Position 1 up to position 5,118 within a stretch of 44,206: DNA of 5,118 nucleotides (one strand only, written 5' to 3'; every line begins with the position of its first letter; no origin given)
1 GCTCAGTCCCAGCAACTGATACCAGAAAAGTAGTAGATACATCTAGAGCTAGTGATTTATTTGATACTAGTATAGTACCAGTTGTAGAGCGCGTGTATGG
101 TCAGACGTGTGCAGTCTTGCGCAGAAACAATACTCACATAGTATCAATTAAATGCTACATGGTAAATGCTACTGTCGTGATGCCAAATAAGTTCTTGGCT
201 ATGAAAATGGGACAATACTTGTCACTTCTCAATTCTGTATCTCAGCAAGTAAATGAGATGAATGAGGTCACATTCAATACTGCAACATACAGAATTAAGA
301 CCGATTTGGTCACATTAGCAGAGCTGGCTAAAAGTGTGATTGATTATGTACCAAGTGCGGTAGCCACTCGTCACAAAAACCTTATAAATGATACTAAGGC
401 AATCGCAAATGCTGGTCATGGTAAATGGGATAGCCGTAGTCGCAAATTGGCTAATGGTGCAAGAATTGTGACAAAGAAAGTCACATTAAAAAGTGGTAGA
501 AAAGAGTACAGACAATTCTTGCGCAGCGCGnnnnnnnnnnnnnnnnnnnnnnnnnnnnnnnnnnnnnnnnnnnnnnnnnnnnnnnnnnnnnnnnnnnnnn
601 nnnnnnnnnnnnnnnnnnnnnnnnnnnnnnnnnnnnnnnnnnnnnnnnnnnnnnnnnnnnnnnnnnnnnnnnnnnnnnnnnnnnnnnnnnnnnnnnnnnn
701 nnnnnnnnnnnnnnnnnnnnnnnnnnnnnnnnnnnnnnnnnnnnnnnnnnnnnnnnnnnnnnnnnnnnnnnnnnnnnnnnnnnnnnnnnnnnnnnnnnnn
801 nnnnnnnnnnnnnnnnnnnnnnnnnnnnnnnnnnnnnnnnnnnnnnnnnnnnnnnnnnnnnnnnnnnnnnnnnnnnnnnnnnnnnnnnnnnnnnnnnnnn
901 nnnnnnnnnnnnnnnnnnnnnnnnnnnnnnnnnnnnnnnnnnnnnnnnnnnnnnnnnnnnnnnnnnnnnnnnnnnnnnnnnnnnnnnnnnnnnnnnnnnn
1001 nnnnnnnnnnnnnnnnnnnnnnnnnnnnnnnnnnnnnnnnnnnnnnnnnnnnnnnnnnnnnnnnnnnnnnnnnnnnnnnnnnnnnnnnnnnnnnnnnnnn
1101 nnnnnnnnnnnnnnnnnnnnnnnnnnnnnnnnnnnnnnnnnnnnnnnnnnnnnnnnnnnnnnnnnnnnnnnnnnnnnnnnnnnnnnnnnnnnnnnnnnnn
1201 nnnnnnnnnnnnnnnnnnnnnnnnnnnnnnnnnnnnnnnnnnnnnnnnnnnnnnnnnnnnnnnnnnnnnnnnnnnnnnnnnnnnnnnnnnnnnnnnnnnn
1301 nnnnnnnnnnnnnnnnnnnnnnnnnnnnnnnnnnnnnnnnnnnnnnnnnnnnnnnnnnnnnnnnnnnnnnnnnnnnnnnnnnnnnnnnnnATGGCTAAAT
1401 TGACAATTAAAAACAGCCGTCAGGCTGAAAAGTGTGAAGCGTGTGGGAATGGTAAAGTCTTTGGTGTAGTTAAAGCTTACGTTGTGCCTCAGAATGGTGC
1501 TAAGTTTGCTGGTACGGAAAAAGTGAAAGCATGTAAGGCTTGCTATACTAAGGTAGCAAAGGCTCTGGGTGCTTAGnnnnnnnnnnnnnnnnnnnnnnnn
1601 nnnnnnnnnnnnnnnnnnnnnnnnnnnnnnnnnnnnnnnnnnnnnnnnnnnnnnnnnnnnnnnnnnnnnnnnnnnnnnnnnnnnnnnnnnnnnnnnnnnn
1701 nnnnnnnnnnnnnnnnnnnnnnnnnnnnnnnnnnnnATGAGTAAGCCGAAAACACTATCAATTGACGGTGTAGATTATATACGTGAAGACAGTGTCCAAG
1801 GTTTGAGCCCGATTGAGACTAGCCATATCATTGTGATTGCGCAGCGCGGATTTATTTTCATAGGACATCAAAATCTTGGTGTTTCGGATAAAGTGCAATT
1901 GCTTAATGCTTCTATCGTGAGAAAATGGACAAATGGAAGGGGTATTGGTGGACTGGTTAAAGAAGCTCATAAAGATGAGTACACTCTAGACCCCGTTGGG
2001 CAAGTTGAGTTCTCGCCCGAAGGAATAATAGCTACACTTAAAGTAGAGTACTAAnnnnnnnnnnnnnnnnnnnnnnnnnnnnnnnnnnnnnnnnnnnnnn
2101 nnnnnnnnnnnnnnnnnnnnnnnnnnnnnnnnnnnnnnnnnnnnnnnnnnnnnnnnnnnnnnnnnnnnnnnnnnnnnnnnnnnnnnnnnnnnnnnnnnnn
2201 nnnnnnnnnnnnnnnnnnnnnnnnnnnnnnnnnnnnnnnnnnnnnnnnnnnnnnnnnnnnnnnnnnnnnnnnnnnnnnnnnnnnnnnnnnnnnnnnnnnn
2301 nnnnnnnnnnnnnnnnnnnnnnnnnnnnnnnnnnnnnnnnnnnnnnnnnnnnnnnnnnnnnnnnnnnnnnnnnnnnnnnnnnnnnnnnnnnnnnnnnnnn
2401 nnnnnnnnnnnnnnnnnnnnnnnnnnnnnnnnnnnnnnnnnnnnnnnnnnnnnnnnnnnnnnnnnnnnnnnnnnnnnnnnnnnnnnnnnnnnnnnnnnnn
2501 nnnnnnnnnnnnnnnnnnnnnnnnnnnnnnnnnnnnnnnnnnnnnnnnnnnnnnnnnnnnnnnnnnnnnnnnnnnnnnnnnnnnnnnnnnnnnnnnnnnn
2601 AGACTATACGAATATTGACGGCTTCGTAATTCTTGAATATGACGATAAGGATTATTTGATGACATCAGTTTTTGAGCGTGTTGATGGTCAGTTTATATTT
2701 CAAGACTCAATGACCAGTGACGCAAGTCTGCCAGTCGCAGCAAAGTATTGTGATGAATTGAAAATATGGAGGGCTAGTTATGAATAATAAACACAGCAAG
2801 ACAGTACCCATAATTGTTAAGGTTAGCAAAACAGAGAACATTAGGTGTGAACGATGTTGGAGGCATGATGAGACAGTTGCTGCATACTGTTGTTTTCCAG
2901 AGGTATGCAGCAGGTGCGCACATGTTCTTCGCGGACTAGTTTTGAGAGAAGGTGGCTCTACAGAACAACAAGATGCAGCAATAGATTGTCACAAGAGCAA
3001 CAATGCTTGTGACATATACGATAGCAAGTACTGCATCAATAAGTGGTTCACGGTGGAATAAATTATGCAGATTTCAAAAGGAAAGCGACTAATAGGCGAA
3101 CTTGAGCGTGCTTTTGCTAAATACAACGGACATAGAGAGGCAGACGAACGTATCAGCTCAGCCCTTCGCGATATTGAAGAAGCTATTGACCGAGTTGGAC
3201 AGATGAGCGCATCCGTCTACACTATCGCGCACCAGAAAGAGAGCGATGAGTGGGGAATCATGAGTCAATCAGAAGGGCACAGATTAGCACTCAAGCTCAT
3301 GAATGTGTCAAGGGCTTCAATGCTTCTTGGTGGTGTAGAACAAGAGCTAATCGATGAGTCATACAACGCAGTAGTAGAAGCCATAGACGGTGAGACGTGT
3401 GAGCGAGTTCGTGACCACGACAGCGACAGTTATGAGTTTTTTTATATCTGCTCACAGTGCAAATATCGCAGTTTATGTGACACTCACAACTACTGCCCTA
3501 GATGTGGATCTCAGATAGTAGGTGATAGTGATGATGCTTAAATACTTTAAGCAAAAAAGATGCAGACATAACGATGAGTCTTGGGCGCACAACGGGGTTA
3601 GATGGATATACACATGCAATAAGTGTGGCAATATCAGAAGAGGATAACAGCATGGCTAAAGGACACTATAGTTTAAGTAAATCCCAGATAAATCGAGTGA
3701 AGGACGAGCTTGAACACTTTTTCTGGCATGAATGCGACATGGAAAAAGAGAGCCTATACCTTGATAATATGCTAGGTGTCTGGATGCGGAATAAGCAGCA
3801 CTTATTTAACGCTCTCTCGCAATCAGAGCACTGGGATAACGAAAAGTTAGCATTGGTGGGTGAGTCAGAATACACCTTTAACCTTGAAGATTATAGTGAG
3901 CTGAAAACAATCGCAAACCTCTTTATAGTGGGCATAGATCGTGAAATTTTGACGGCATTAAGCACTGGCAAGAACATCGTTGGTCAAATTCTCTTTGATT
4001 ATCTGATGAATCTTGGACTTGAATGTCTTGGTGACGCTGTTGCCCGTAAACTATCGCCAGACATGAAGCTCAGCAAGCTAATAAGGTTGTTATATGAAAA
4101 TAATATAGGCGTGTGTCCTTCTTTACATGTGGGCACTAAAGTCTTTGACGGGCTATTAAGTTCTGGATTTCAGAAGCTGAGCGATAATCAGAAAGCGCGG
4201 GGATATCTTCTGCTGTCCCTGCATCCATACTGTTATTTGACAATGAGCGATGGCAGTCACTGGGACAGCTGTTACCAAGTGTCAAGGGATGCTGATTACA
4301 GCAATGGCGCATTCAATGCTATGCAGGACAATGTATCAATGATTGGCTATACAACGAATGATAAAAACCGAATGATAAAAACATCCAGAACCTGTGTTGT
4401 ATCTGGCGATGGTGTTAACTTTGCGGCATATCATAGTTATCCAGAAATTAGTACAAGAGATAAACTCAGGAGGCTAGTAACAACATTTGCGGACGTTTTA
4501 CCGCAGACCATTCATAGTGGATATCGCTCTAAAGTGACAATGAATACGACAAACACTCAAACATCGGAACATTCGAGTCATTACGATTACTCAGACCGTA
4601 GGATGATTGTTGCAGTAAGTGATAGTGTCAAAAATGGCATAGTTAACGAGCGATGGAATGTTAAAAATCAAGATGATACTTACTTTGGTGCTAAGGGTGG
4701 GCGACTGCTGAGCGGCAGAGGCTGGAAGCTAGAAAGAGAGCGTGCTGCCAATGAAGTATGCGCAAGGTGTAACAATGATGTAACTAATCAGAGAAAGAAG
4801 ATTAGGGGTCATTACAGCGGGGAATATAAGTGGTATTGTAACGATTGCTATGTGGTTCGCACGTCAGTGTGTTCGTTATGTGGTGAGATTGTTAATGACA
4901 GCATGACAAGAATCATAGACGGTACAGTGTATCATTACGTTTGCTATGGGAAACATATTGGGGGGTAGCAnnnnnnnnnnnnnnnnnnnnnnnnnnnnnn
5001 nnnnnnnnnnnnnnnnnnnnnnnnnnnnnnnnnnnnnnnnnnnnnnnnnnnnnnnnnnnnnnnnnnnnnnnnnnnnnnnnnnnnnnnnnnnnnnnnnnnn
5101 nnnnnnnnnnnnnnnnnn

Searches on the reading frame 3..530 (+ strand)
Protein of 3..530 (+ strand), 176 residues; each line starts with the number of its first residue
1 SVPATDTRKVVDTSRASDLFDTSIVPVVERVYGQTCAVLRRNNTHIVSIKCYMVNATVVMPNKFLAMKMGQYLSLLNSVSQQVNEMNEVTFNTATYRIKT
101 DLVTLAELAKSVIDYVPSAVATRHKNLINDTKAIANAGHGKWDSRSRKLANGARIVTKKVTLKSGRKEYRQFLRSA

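Call 14: find_related_loci(query=window:3-530:+, collection=viral_contigs, flank=6000)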
Query window:3-530:+ (176 aa) in viral_contigs; peptide patterns used: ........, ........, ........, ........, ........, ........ (x = any residue, [..] = any of these).
9 stretches matched a pattern, but none encodes a relative of the query by tblastn (E <= 1e-3).

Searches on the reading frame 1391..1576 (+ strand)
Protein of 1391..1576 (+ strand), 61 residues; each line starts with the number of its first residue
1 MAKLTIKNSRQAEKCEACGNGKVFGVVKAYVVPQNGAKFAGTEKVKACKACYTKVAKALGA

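Call 17: find_encoding_contigs(protein=window:1391-1576:+, flank=10000, max_places=10)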
Protein window:1391-1576:+ (61 aa): 2 contigs read that carry it; 2 places shown.
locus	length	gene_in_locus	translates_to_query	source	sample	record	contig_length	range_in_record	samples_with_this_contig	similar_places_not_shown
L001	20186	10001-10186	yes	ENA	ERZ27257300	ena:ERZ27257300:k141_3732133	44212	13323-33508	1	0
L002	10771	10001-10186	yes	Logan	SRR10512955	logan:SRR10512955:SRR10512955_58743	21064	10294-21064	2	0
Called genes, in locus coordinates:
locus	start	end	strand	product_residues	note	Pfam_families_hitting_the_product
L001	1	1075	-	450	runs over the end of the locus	PF01391:Collagen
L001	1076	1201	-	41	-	-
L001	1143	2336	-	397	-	PF25209:Phage_capsid_4 (weak)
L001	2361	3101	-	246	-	-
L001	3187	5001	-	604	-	PF16510:P22_portal (weak), PF23899:SU10_portal, PF16510:P22_portal (weak)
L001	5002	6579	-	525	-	PF03237:Terminase_6N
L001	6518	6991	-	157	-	-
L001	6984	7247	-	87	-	-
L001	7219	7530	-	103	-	-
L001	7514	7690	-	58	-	-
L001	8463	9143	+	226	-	-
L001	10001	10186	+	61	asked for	-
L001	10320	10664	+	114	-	-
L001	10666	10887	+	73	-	-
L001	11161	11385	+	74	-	-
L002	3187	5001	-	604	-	PF16510:P22_portal (weak), PF23899:SU10_portal, PF16510:P22_portal (weak)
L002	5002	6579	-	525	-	PF03237:Terminase_6N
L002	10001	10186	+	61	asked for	-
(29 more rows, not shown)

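Call 64: search_protein_families(library=phrogs, proteins=[window:1391-1573:+], max_evalue=0.01)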
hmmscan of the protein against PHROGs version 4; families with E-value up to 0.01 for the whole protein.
window:1391-1573:+ (61 aa): 0 families

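Call 117: search_protein_families(library=padloc, proteins=[window:1391-1573:+], max_evalue=0.01)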
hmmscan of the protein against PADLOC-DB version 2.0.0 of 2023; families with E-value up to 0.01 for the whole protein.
window:1391-1573:+ (61 aa): 0 families

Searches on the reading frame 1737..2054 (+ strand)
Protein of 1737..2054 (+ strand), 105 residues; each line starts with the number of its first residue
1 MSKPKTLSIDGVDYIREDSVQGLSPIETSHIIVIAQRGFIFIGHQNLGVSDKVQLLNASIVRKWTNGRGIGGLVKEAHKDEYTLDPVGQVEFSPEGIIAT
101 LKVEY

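Call 22: search_protein_families(library=pfam, proteins=[window:1737-2054:+], max_evalue=0.01)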
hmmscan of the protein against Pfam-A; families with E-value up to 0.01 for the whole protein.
window:1737-2054:+ (105 aa): 0 families

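Call 64: search_protein_families(library=phrogs, proteins=[window:1737-2051:+], max_evalue=0.01)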
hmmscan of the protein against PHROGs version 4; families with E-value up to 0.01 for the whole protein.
window:1737-2051:+ (105 aa): 0 families

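Call 65: find_homologous_proteins(query=window:1737-2051:+, max_evalue=0.001)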
Query window:1737-2051:+ (105 aa): 47 proteins with E <= 0.001 among 49 candidates.
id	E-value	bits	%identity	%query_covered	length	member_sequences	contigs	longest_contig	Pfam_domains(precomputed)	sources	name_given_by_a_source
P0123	7.5e-62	224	100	100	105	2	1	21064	-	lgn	-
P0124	1.6e-34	136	61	96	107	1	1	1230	-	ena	-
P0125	1.8e-33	132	59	98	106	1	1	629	-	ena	-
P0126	2.0e-33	132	59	96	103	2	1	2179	-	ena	-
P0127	3.5e-32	128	58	98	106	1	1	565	-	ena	-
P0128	6.0e-32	128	57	100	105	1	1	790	-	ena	-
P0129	1.3e-31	127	57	100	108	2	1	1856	-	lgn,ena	-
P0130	1.8e-31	126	56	97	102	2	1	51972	-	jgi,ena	-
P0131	4.7e-31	125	55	96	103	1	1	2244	-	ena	-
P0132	1.7e-30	123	56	98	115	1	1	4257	-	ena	-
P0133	3.4e-30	122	55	98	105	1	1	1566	-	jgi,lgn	jgi:hypothetical protein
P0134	9.3e-30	121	55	96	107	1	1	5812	-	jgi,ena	-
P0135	1.4e-29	120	55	96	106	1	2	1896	-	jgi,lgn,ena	-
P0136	9.7e-29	117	55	98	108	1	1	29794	-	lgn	-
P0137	2.4e-28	116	56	96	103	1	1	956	-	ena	-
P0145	4.0e-26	109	50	98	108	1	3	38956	-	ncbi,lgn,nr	ncbi:hypothetical protein [Caudoviricetes sp.]|nr:hypothetical protein [Caudoviricetes sp.]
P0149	5.4e-23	99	63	74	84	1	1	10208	-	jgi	jgi:hypothetical protein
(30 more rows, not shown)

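Call 66: find_encoding_contigs(protein=P0130, flank=8000, max_places=2)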
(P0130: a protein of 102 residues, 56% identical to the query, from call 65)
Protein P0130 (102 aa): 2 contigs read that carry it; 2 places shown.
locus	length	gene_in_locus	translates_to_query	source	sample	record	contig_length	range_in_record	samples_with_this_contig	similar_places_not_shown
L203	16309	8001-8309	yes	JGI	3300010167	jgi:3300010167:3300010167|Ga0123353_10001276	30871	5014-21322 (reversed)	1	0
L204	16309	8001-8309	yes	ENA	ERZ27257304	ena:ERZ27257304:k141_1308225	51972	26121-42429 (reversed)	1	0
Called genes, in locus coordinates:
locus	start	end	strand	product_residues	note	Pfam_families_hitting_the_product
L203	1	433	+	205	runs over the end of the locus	-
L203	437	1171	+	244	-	-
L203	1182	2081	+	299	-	PF03837:RecT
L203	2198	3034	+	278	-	PF07261:DnaB_2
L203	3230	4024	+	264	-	PF07505:DUF5131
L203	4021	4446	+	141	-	PF19474:DUF6011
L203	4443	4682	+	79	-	-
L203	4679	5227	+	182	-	-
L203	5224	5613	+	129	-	-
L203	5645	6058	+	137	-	PF09643:YopX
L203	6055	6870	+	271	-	PF00142:Fer4_NifH (faint), PF01656:CbiA, PF02374:ArsA_ATPase (faint), PF06564:CBP_BcsQ (faint), PF09140:MipZ (weak), PF10609:ParA (weak), PF13614:AAA_31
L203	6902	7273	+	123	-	PF19552:DUF6075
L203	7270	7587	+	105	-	-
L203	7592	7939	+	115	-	PF28055:VVA0879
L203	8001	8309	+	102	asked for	-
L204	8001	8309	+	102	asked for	-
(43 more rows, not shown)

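Call 67: find_encoding_contigs(protein=P0136, flank=8000, max_places=2)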
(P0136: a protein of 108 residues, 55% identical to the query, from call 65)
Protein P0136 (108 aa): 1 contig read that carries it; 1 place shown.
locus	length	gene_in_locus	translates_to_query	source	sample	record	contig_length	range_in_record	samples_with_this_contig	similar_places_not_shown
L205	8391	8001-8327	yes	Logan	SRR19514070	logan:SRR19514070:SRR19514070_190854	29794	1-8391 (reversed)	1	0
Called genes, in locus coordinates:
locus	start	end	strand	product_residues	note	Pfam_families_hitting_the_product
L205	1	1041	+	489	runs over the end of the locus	-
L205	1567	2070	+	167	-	-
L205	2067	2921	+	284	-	PF13439:Glyco_transf_4 (faint)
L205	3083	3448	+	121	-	-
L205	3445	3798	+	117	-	-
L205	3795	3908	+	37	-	-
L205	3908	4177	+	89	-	-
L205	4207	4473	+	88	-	-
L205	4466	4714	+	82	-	-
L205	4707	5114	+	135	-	-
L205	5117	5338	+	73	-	-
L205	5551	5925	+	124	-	-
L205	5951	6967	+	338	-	PF01073:3Beta_HSD (weak), PF01370:Epimerase, PF02719:Polysacc_synt_2, PF04321:RmlD_sub_bind (weak), PF07993:NAD_binding_4, PF16363:GDP_Man_Dehyd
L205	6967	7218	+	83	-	-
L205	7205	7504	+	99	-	PF18909:dGTP_diPhyd_N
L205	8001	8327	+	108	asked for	-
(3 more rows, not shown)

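Call 68: find_encoding_contigs(protein=P0145, flank=8000, max_places=2)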
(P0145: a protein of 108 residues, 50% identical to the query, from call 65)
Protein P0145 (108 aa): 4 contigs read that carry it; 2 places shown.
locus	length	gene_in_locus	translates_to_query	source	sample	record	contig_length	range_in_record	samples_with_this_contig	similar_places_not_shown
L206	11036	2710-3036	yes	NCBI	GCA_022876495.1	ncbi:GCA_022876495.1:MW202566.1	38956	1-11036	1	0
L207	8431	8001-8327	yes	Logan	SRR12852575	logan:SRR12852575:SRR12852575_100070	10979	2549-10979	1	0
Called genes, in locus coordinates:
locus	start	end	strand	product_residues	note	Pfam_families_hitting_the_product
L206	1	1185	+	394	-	PF03837:RecT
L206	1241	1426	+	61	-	-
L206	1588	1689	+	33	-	-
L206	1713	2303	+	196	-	-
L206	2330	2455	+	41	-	-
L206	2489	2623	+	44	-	-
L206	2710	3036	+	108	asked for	-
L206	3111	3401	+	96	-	-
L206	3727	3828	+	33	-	-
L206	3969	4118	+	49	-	-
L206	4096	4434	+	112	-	PF08774:VRR_NUC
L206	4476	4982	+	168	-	PF02195:ParB_N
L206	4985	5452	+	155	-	-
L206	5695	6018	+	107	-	-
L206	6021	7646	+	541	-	PF00118:Cpn60_TCP1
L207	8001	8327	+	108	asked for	-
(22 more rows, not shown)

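Call 69: find_encoding_contigs(protein=P0149, flank=8000, max_places=2)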
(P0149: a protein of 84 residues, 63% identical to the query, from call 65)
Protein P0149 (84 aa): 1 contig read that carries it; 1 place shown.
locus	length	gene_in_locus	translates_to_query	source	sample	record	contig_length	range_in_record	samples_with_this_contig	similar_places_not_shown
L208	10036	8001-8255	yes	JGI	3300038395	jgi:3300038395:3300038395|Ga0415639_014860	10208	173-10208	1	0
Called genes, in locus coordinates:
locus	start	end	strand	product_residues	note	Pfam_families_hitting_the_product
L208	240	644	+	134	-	-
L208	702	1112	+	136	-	-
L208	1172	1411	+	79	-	-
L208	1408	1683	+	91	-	-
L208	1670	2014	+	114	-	-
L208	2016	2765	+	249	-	-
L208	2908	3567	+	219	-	-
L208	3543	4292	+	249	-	-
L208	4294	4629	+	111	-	-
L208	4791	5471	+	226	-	-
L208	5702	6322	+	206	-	PF12705:PDDEXK_1 (weak)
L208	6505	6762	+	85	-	PF11672:DUF3268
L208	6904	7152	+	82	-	-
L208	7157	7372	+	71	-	-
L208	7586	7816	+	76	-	-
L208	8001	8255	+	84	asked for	-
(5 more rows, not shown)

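Call 117: search_protein_families(library=padloc, proteins=[window:1737-2051:+], max_evalue=0.01)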
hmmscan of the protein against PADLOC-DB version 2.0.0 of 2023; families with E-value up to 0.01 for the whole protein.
window:1737-2051:+ (105 aa): 0 families

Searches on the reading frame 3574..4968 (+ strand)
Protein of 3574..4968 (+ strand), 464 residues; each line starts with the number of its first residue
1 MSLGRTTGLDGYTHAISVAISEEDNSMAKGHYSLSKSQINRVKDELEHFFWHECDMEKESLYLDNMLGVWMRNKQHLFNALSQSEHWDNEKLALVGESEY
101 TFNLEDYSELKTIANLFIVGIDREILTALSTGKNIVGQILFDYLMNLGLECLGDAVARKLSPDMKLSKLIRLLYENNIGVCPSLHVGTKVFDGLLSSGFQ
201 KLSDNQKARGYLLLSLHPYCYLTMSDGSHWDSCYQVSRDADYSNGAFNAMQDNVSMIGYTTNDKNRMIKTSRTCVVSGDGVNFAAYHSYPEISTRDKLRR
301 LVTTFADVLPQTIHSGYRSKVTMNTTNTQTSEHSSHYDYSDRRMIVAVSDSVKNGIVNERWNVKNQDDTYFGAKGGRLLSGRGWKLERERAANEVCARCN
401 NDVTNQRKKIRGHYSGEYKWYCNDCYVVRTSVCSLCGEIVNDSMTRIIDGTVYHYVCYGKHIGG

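Call 22: search_protein_families(library=pfam, proteins=[window:3574-4968:+], max_evalue=0.01)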
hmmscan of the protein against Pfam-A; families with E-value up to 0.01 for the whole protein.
window:3574-4968:+ (464 aa): 0 families

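Call 64: search_protein_families(library=phrogs, proteins=[window:3574-4965:+], max_evalue=0.01)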
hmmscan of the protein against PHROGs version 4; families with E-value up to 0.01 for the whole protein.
window:3574-4965:+ (464 aa): 1 family
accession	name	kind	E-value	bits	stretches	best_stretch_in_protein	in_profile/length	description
phrog_18912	-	unknown function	7.7e-05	23.1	1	208-265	168-226/409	-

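Call 95: search_protein_families(library=ncbifam, proteins=[window:3574-4965:+], max_evalue=0.01)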
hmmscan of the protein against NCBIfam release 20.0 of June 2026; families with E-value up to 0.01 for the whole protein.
window:3574-4965:+ (464 aa): 0 families

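Call 117: search_protein_families(library=padloc, proteins=[window:3574-4965:+], max_evalue=0.01)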
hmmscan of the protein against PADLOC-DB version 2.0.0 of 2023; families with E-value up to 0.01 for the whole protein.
window:3574-4965:+ (464 aa): 0 families
